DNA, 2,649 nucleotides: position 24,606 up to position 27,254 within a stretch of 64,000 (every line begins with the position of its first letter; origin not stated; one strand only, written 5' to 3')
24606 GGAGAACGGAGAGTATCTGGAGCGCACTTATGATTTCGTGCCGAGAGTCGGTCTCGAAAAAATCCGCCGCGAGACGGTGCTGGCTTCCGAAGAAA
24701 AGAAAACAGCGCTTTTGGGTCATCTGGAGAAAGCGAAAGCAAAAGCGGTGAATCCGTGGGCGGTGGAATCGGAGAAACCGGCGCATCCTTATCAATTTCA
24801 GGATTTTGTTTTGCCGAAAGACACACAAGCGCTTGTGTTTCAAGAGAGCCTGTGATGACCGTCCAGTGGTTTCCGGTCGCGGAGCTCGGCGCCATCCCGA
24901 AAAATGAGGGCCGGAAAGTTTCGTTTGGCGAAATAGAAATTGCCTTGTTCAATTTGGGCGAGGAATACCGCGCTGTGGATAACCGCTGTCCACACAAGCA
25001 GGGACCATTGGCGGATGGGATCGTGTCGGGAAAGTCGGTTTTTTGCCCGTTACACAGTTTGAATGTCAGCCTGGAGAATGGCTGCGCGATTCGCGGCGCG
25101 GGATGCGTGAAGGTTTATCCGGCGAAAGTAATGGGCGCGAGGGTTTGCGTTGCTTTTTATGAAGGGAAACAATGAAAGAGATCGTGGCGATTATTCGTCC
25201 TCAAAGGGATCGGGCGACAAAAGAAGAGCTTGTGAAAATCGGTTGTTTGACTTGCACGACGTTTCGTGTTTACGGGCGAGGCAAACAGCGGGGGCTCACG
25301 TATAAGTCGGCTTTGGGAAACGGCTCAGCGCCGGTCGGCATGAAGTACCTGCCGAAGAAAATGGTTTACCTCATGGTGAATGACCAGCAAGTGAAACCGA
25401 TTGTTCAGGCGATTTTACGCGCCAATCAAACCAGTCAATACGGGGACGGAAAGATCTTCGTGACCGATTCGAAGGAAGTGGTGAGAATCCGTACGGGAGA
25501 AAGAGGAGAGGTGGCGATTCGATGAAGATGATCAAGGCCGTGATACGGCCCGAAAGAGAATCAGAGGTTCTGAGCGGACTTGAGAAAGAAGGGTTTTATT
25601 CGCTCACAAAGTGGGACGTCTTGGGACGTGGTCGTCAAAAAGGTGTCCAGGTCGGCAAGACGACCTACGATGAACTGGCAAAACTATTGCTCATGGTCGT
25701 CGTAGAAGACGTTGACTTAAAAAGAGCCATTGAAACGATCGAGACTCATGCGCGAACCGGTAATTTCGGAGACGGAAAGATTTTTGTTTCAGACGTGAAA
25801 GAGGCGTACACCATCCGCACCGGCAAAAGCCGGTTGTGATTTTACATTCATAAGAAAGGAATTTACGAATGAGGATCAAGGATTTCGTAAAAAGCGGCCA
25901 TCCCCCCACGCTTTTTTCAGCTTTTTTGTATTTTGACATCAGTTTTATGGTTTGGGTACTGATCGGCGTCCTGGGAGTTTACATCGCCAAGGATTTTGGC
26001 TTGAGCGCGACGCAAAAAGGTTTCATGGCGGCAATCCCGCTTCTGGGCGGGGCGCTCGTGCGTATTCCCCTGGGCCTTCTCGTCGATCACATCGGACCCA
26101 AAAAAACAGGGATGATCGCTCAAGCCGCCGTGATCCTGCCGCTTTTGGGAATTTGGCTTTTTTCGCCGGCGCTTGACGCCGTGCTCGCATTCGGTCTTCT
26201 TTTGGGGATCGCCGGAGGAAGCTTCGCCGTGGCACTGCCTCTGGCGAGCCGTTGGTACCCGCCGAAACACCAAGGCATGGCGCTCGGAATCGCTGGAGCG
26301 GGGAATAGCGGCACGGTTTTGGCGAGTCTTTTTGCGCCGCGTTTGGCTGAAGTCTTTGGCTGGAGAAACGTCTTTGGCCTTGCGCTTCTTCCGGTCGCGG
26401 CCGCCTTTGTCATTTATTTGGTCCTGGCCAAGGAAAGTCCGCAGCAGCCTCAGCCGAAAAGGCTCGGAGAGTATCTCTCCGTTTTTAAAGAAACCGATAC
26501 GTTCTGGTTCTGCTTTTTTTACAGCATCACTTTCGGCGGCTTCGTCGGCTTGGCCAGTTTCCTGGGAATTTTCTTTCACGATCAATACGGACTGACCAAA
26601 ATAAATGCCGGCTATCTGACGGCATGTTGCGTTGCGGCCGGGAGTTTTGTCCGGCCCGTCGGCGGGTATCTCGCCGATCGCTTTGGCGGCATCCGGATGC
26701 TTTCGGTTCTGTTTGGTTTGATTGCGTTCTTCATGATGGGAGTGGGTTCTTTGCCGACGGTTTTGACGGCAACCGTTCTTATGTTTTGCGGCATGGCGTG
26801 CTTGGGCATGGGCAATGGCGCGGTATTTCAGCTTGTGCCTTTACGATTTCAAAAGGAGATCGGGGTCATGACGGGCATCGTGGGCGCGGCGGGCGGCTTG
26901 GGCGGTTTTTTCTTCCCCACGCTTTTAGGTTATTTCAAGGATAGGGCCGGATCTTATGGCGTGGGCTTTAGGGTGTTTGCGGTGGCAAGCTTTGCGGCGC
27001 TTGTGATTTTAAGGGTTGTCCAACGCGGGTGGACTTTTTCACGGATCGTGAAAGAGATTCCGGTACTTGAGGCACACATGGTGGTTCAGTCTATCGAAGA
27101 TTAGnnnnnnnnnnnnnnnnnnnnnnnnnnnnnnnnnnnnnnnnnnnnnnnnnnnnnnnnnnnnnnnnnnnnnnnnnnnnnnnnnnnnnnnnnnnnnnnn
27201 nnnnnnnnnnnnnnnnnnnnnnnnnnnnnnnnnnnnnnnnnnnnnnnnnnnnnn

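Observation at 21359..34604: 13-kb nitrate-assimilation and molybdenum-cofactor block bracketed by 57-bp direct repeats, starting inside a tRNA-Glu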

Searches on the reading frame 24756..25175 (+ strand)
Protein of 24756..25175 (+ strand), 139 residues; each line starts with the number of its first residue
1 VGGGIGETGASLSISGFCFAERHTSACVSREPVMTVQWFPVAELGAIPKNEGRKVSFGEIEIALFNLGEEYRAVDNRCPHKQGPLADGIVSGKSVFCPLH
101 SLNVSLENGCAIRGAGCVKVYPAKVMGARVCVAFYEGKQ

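Call 7: search_protein_families(library=ncbifam, proteins=[window:24756-25175:+])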
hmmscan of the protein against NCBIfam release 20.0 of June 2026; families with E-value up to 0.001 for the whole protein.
window:24756-25175:+ (139 aa): 6 families
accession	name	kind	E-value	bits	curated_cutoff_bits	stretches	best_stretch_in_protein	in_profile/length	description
TIGR02378.1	nirD_assim_sml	equivalog_domain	1.2e-19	70.4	74.65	1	37-133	1-104/105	nitrite reductase small subunit NirD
NF007422.0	PRK09965.1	equivalog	3.8e-14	52.6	113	1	39-136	4-102/106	bifunctional 3-phenylpropionate/cinnamic acid dioxygenase ferredoxin subunit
NF041683.1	ant_diox_AndAb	equivalog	2.1e-13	50.3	150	1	37-132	1-98/100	anthranilate 1,2-dioxygenase ferredoxin subunit AndAb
NF042948.2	3PPDioc_HcaC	equivalog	1.4e-11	44.6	150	1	41-134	6-102/105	3-phenylpropionate/cinnamic acid dioxygenase ferredoxin subunit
NF052579.1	BetMthstMoxSdmAMthl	equivalog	2.1e-09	36.8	600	1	38-104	18-85/351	4beta-methylsterol monooxygenase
TIGR02377.1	MocE_fam_FeS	subfamily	5.3e-09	36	136.15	1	47-133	11-100/101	MocE family 2Fe-2S type ferredoxin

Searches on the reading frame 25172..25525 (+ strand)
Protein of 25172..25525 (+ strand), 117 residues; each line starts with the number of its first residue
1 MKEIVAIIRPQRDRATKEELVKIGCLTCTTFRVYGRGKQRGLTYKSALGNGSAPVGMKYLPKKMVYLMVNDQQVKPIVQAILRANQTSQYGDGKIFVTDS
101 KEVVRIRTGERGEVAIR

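Call 7: search_protein_families(library=ncbifam, proteins=[window:25172-25525:+])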
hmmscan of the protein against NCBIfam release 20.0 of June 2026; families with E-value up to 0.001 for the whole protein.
window:25172-25525:+ (117 aa): 2 families
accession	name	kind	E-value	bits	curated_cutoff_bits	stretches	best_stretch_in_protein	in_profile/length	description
NF008111.0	PRK10858.1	equivalog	3.1e-20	72.7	202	1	1-116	1-112/112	nitrogen regulatory protein P-II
NF007946.0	PRK10665.1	equivalog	8.3e-18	65.2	181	1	1-115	1-111/112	P-II family nitrogen regulator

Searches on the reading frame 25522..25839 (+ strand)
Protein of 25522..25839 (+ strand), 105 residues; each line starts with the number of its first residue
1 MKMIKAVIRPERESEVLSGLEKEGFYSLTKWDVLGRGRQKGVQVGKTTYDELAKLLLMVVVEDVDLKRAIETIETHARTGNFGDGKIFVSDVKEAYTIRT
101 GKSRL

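Call 7: search_protein_families(library=ncbifam, proteins=[window:25522-25839:+])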
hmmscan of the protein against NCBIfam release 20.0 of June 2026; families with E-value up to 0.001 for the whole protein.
window:25522-25839:+ (105 aa): 2 families
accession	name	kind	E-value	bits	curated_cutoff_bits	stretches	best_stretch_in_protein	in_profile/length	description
NF008111.0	PRK10858.1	equivalog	4.3e-14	52.9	202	1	1-102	1-106/112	nitrogen regulatory protein P-II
NF007946.0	PRK10665.1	equivalog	2.4e-13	50.8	181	1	1-103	1-107/112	P-II family nitrogen regulator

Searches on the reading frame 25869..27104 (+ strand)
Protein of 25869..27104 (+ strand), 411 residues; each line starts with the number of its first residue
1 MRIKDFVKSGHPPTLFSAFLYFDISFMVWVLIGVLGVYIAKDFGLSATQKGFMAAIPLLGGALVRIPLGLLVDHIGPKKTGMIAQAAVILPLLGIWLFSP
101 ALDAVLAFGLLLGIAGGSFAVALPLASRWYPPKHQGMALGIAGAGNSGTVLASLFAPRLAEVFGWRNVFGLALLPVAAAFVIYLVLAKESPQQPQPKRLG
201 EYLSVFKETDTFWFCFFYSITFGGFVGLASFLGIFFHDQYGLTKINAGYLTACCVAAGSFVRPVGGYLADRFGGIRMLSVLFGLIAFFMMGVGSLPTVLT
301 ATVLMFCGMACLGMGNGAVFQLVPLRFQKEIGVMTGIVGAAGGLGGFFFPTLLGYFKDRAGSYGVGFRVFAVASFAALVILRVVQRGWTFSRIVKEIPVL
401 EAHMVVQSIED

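Call 7: search_protein_families(library=ncbifam, proteins=[window:25869-27104:+])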
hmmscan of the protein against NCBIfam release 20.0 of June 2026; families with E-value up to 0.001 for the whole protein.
window:25869-27104:+ (411 aa): 10 families
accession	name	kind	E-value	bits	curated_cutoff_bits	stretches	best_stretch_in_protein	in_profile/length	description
TIGR00886.1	2A0108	subfamily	5.5e-87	292.2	311.7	1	14-346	2-368/368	NarK family nitrate/nitrite MFS transporter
NF049980.1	SfMCT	equivalog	9.9e-19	67.2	320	1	37-372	26-377/378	L-lactate MFS transporter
TIGR00893.1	2A0114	subfamily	8.1e-18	64.5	395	2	23-195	4-177/399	D-galactonate transporter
NF011608.0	PRK15034.1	subfamily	1.6e-15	57.1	836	1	24-328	45-375/462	nitrate/nitrite transporter NarU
TIGR00881.1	2A0104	subfamily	4.2e-12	45.8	407.75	2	37-199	19-183/379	phosphoglycerate transporter protein PgtP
TIGR00895.1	2A0115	subfamily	7.4e-10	38.3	418.55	1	30-186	34-192/398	aromatic acid/H+ symport family MFS transporter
TIGR00890.1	2A0111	subfamily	1.1e-08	34.4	374.85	1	32-379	22-376/377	oxalate/formate antiport family MFS transporter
NF008963.0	PRK12307.1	equivalog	4.7e-08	32.6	637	1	14-185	19-189/426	MFS transporter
TIGR00894.1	2A0114euk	subfamily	1.8e-06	26.8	626.45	1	41-193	69-225/465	Na(+)-dependent inorganic phosphate cotransporter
TIGR02332.1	HpaX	equivalog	0.00027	20.2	615.4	0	18-139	13-134/412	4-hydroxyphenylacetate permease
